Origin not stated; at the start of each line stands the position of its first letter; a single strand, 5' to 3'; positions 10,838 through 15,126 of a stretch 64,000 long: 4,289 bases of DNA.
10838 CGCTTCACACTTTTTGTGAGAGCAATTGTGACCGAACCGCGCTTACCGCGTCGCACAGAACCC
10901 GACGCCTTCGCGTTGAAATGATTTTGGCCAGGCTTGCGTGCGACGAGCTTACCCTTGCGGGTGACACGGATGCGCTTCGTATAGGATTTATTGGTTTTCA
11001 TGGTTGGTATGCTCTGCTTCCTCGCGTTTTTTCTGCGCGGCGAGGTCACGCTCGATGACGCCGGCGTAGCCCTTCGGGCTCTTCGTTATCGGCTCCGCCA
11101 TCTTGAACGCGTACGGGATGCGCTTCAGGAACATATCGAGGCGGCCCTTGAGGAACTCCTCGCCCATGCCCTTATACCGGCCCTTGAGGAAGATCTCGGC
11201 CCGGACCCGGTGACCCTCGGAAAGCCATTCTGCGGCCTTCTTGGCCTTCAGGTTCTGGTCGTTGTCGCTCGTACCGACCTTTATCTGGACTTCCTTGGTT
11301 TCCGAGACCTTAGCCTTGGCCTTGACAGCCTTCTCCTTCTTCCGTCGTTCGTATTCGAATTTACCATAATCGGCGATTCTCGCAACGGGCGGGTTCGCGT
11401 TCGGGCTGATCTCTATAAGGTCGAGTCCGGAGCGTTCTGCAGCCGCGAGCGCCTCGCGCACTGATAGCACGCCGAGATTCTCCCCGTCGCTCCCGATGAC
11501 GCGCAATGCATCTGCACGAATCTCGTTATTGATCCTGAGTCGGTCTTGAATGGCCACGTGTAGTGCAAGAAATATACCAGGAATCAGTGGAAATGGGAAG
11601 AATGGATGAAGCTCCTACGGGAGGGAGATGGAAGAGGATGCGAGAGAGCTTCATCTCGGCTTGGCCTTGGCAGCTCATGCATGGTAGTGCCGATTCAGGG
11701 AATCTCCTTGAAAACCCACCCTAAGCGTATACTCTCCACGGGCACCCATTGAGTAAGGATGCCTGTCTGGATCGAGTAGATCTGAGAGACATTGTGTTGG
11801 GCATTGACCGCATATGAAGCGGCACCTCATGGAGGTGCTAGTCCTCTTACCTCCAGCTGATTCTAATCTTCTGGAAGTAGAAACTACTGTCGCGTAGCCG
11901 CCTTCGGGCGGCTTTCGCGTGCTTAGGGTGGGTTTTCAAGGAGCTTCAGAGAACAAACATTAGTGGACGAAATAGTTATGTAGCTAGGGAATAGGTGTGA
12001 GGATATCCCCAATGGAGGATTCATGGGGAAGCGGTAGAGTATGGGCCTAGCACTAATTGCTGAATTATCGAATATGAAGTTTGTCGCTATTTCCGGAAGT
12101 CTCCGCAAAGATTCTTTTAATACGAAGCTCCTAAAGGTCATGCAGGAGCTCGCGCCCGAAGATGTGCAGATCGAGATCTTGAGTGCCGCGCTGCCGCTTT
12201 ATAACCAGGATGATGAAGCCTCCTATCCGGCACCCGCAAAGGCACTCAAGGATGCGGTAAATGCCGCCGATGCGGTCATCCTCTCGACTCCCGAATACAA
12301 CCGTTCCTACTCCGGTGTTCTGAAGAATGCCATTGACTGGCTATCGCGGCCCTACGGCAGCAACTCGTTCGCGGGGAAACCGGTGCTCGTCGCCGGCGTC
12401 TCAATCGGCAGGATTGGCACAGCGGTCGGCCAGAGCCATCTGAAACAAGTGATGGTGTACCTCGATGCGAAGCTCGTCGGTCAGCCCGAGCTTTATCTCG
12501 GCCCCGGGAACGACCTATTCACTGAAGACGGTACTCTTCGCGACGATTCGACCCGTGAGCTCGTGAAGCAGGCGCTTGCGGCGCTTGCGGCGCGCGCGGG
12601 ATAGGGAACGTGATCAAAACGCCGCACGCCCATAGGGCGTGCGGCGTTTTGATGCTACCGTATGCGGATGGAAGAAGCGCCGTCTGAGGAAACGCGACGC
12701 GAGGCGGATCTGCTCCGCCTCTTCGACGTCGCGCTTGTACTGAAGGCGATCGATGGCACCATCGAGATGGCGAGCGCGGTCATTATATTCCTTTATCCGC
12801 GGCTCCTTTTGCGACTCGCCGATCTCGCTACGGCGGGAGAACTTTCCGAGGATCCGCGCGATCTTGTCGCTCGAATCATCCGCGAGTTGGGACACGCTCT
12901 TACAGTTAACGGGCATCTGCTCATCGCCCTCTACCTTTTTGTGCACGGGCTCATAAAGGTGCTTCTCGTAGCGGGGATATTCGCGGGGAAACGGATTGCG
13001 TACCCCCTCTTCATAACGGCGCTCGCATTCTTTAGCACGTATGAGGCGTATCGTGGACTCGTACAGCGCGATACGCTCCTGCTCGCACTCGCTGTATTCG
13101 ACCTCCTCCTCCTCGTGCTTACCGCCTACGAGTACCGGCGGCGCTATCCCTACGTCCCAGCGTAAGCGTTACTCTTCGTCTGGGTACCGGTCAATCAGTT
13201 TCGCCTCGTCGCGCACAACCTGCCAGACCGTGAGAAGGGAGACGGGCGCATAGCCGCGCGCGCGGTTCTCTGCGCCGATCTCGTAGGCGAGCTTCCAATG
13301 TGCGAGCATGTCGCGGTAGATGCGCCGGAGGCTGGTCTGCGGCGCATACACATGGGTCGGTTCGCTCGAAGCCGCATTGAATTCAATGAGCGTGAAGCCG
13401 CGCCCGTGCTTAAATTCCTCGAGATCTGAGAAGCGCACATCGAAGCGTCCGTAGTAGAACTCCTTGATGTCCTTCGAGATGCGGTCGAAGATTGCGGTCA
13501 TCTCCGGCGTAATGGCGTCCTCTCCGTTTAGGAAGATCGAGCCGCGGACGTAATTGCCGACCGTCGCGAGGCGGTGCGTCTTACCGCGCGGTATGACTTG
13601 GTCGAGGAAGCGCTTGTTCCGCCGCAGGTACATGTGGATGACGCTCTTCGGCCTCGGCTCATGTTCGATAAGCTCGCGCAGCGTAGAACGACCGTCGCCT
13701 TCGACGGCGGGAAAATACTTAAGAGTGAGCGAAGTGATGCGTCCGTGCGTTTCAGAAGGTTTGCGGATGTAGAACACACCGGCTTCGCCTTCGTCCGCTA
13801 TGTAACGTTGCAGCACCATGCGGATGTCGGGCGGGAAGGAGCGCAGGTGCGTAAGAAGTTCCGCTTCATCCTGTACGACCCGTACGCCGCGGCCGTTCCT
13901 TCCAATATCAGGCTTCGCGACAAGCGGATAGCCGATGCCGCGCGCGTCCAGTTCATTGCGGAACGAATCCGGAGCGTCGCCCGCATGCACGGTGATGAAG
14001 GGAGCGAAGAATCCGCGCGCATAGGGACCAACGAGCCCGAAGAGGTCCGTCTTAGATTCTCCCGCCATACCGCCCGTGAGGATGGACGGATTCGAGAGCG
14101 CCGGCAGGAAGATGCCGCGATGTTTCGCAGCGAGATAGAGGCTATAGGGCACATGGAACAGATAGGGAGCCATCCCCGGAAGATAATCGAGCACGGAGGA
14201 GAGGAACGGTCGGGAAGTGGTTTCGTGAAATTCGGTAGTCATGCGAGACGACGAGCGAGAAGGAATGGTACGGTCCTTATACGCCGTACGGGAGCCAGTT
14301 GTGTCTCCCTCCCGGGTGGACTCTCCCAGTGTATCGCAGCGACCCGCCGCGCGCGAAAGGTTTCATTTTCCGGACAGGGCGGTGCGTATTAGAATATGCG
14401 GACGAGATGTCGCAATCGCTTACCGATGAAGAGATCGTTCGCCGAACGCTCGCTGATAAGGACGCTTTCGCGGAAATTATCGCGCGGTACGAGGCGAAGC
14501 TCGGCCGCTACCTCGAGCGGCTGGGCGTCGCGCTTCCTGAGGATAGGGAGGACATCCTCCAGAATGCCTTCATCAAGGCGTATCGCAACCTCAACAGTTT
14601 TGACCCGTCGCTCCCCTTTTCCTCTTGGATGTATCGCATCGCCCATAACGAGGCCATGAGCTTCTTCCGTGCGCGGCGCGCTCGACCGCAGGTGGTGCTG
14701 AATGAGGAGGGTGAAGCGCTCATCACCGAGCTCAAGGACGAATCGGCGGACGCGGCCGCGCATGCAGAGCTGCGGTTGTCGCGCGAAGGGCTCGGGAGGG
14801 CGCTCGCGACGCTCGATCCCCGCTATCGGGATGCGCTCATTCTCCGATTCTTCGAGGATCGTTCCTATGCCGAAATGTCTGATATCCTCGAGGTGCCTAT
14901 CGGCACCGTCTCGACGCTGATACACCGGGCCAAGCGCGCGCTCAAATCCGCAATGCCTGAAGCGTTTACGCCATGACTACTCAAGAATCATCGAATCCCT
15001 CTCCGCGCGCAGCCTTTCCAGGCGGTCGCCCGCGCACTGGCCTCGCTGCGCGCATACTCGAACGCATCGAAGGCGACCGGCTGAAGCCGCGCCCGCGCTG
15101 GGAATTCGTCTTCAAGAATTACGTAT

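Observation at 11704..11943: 240-bp element with perfect 24-bp terminal inverted repeats upstream of infC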

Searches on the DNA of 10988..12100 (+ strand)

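Call 5: search_rna_families(source=window, start=11500, end=12100, threshold=evalue, max_evalue=10, show_alignments=3)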
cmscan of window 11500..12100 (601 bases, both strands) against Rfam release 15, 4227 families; matches with E-value up to 10: 1.
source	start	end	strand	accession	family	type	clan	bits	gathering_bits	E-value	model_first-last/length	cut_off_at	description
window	12010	12100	+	RF00908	MIR529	Gene; miRNA;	-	13.4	75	5.7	1-93/131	3'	MIR529 microRNA precursor family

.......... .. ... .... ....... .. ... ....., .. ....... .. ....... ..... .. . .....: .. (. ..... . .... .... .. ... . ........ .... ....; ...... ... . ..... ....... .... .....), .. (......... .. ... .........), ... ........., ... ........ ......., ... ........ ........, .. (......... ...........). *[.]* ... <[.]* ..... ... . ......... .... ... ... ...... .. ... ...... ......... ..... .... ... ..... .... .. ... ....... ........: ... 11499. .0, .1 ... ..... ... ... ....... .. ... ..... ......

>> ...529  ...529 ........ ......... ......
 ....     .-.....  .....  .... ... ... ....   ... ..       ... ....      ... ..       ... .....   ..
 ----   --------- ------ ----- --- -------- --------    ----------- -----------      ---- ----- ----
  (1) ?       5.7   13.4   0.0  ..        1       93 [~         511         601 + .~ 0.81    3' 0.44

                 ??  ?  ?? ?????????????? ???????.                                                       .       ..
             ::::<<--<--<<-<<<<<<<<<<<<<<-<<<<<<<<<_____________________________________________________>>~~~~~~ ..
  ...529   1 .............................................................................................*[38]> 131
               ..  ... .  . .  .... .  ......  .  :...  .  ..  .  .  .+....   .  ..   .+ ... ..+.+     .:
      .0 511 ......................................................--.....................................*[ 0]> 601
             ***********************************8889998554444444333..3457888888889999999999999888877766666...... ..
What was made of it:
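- There is no Rfam match at E <= 10 (call 5). No riboswitch family matches (call 5).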

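Call 57: search_dna_similar(query=window:11690-12010:+, collection=phages, mode=distant, max_evalue=1, max_rows=10)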
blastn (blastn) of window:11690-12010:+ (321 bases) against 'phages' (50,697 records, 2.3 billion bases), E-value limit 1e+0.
No match.

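Call 58: search_dna_similar(query=window:11690-12010:+, collection=plasmids, mode=distant, max_evalue=1, max_rows=10)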
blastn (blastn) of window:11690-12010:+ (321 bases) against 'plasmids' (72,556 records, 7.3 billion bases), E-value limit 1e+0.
Records with a match: 3; places in all: 3; records where one place covers at least 80% of the query: 0.
Best place of each record, by identity: 90-95% 3.
By first word of the organism name: Nitratireductor 1; Azospirillum 1; Pseudomonas 1.
By predicted mobility (MOB-suite, as given by PLSDB): non-mobilizable 2; mobilizable 1.
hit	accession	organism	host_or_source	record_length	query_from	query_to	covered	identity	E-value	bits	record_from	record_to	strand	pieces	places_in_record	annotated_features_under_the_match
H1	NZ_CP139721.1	Nitratireductor rhodophyticola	Bacterial Culture,hydrothermal vent ...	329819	242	269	9%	92.9%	3e-1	43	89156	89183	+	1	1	DsbE family thiol:disulfide interchange protein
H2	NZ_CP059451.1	Azospirillum brasilense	Prokaryotes,soil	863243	200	226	8%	92.6%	1e+0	41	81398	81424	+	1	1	none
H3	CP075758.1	Pseudomonas aeruginosa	Homo sapiens,Cell culture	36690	207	233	8%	92.6%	1e+0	41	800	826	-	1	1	none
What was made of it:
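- Nothing was found in phage or plasmid collections (calls 57, 58).
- Tried and rejected: Searches of phages and plasmids gave only 27-28 nt chance matches (calls 57, 58).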

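Call 72: search_rna_families(sources=[L006, L045, L067, L076, L014, L061, L037, L057, L050, L065], threshold=evalue, max_evalue=5)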
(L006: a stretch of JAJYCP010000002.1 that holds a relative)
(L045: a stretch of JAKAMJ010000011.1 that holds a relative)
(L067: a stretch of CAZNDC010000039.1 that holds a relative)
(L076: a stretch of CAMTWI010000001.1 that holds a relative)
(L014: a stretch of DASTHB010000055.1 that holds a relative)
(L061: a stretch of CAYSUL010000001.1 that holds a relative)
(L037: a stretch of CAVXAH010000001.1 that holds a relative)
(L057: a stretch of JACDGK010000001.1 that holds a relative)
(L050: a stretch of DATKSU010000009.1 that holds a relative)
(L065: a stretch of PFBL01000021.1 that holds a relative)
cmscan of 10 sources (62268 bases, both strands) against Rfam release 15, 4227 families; matches with E-value up to 5: 23.
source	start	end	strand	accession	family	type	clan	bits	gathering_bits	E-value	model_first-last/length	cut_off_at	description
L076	1082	1492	+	RF00023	tmRNA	Gene;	CL00001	93.3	47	4.9e-35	1-374/374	no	transfer-messenger RNA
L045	4108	4177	-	RF00506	Thr_leader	Cis-reg; leader;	-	35.8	55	0.0055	1-118/118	no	Threonine operon leader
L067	2549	2633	+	RF02621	BSnc120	Gene; sRNA;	-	33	114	0.00068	1-88/88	no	Brucella sRNA 120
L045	4088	4148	+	RF00506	Thr_leader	Cis-reg; leader;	-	30.5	55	0.1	1-118/118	no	Threonine operon leader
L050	1674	1826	-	RF02868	ncS037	Gene; sRNA;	-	30.5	112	0.44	1-152/152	no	Burkholderia sRNA 37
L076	6130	6220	-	RF00506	Thr_leader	Cis-reg; leader;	-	28.9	55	0.24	1-118/118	no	Threonine operon leader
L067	2525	2618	+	RF00512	Leu_leader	Cis-reg; leader;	-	27.8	50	0.13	1-148/148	no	Leucine operon leader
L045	5803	5905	-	RF01772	rnk_pseudo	Cis-reg; leader;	-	27.7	55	1.4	1-108/108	no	Pseudomonas rnk leader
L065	5777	5880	+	RF00106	RNAI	Gene; antisense;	-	27.5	47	0.53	1-102/102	no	RNAI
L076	1363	1417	+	RF00826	mir-55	Gene; miRNA;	-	26.3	53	0.42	1-74/74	no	mir-55 microRNA precursor family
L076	4101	4172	+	RF01772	rnk_pseudo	Cis-reg; leader;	-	26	55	3.3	1-108/108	no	Pseudomonas rnk leader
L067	4379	4438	-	RF00506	Thr_leader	Cis-reg; leader;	-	25.8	55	1.3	1-118/118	no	Threonine operon leader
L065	5826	5895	-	RF04197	mir-9457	Gene; miRNA;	-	25.4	90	1.2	1-68/68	no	mir-9457 microRNA precursor family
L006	6157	6271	+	RF03973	mir-5615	Gene; miRNA;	-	25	82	1.4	1-61/61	no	mir-5615 microRNA precursor family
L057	6100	6167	-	RF01400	istR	Gene; antitoxin;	-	25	45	0.76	1-130/130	no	istR Hfq binding RNA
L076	4111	4168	+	RF00512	Leu_leader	Cis-reg; leader;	-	24.6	50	0.85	1-148/148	no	Leucine operon leader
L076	4134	4199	-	RF00506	Thr_leader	Cis-reg; leader;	-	24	55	3.3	1-118/118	no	Threonine operon leader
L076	4111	4184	+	RF02621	BSnc120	Gene; sRNA;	-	23.2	114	0.84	1-88/88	no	Brucella sRNA 120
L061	2873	2911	+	RF01996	mir-995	Gene; miRNA;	-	23.2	72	3.9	1-88/88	no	mir-995 microRNA precursor family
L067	2587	2650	-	RF00512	Leu_leader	Cis-reg; leader;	-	22.8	50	2.5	1-148/148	no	Leucine operon leader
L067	2513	2614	+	RF00195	RsmY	Gene; sRNA;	CL00106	22.7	57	0.21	1-121/121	no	RsmY RNA family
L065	4123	4152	-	RF04180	BTnc231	Gene; sRNA;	-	22.5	80.4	2.6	124-153/154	no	Bacteroides sRNA BTnc231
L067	2583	2617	-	RF00489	ctRNA_p42d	Gene; antisense;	-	21.6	50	4.2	1-46/46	no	ctRNA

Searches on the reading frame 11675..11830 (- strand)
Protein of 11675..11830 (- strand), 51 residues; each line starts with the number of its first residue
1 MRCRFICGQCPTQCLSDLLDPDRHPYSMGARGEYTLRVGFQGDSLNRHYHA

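Call 71: find_homologous_proteins(query=window:11675-11830:-, max_evalue=10)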
Query window:11675-11830:-: no candidate shares three 5-residue words with the query. No homologue found.
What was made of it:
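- Tried and rejected: A protein-database search with the spurious 51-aa ORF gave no candidates (call 71).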

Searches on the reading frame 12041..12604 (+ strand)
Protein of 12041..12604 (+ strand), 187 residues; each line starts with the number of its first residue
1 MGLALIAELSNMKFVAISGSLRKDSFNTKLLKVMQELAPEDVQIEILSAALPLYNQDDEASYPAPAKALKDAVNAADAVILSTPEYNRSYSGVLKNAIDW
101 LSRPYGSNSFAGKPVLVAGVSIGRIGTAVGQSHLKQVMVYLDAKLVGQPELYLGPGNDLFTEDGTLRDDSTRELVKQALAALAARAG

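Call 35: search_protein_families(library=pfam, proteins=[window:12041-12604:+], max_evalue=0.01)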
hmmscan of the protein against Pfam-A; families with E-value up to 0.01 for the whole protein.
window:12041-12604:+ (187 aa): 2 families
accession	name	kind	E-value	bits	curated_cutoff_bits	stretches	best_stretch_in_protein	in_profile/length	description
PF03358.20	FMN_red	-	1.5e-41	141.9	24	1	12-155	1-149/152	NADPH-dependent FMN reductase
PF02525.22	Flavodoxin_2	-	4.6e-07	30.2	27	1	12-118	1-131/198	Flavodoxin-like fold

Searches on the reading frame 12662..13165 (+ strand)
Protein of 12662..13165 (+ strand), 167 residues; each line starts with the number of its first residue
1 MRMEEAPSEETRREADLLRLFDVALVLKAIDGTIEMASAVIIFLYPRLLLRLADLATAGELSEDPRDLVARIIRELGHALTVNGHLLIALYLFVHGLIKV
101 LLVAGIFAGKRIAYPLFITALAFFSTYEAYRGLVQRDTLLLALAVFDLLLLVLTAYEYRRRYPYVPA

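Call 35: search_protein_families(library=pfam, proteins=[window:12662-13165:+], max_evalue=0.01)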
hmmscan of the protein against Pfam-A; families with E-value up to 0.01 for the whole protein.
window:12662-13165:+ (167 aa): 1 family
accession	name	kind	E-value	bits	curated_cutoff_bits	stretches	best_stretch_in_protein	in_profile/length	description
PF09900.14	DUF2127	-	2e-19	70.7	24.3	1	21-158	2-140/140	Predicted membrane protein (DUF2127)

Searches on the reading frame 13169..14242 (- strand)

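Call 35: search_protein_families(library=pfam, proteins=[window:13169-14242:-], max_evalue=0.01)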
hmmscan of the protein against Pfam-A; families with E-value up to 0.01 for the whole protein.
window:13169-14242:- (357 aa): 1 family
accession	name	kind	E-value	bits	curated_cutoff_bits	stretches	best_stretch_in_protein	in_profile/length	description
PF02786.22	CPSase_L_D2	-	0.0084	16.1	19.8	0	100-131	34-65/211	Carbamoyl-phosphate synthase L chain, ATP binding domain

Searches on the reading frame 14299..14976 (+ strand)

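Call 35: search_protein_families(library=pfam, proteins=[window:14299-14976:+], max_evalue=0.01)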
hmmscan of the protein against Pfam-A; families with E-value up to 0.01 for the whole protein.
window:14299-14976:+ (225 aa): 4 families
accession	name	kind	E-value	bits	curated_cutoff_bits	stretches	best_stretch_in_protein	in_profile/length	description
PF08281.18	Sigma70_r4_2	-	3.8e-16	58.9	25.7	1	165-215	4-54/54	Sigma-70, region 4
PF04542.20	Sigma70_r2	-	4.7e-13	49.2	24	1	61-127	2-69/71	Sigma-70 region 2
PF04545.22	Sigma70_r4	-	4.5e-12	45.7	24.1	1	168-216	1-49/50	Sigma-70, region 4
PF22233.2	PhyR_sigma-like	-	3.4e-05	24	27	1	169-213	1-45/50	Response regulator PhyR, sigma-like domain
